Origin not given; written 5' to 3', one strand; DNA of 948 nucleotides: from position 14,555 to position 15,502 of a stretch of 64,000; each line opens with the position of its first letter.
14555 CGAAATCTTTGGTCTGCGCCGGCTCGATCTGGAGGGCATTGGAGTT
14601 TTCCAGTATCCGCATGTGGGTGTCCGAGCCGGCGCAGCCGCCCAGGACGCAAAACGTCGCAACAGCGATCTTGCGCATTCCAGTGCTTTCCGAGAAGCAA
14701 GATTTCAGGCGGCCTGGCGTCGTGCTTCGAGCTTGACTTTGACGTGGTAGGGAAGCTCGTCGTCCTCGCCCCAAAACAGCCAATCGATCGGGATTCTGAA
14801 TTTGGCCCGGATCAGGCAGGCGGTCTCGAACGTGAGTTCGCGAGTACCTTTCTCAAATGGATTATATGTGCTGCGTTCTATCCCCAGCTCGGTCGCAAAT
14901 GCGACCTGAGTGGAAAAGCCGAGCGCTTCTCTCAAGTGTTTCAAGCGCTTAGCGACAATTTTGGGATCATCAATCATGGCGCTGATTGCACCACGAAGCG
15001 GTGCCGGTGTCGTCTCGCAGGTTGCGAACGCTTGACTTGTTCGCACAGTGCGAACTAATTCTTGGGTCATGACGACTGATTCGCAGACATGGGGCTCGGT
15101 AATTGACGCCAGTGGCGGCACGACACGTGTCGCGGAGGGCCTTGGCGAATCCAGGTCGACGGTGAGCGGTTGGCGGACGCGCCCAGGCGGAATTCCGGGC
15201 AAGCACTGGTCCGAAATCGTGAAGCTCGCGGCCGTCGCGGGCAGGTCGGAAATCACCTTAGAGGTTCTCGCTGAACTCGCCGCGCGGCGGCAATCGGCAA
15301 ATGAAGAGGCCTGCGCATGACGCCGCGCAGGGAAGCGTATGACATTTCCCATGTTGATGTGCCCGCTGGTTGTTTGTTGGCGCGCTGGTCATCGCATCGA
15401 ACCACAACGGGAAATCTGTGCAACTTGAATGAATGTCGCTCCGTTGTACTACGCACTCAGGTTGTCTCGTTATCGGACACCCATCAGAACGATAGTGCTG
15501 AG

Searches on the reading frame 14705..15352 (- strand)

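Call 14: search_protein_families(library=phrogs, proteins=[window:14705-15352:-], max_evalue=0.001)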
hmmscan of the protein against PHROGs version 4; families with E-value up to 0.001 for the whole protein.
window:14705-15352:- (215 aa): 7 families
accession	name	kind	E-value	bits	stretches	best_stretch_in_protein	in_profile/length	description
phrog_8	-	transcription regulation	3.2e-10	41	1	99-200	45-143/346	transcriptional regulator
phrog_2328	-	transcription regulation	2.3e-07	31.7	1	130-199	13-81/128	transcriptional repressor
phrog_2967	-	transcription regulation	2.7e-06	28.1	1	131-206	9-83/225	transcriptional regulator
phrog_4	-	transcription regulation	1.1e-05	25.7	1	130-199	130-198/400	transcriptional repressor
phrog_2439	-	transcription regulation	0.00013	22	1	129-196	4-70/367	transcriptional regulator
phrog_2104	-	unknown function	0.00026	22.2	1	108-172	15-78/103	-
phrog_7241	-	transcription regulation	0.0003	21.8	1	123-192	56-120/122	transcriptional regulator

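Call 37: search_protein_families(library=pfam, proteins=[window:14705-15352:-], max_evalue=0.01)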
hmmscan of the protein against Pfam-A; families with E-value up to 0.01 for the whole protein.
window:14705-15352:- (215 aa): 3 families
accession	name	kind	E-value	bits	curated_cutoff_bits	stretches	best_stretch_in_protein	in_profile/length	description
PF12844.13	HTH_19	-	2.9e-07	30.7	30.2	1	135-197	2-63/64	Helix-turn-helix domain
PF01381.28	HTH_3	-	1.9e-06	28.2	23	1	137-192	1-55/55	Helix-turn-helix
PF13560.12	HTH_31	-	0.00036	21.2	27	1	134-174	3-43/64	Helix-turn-helix domain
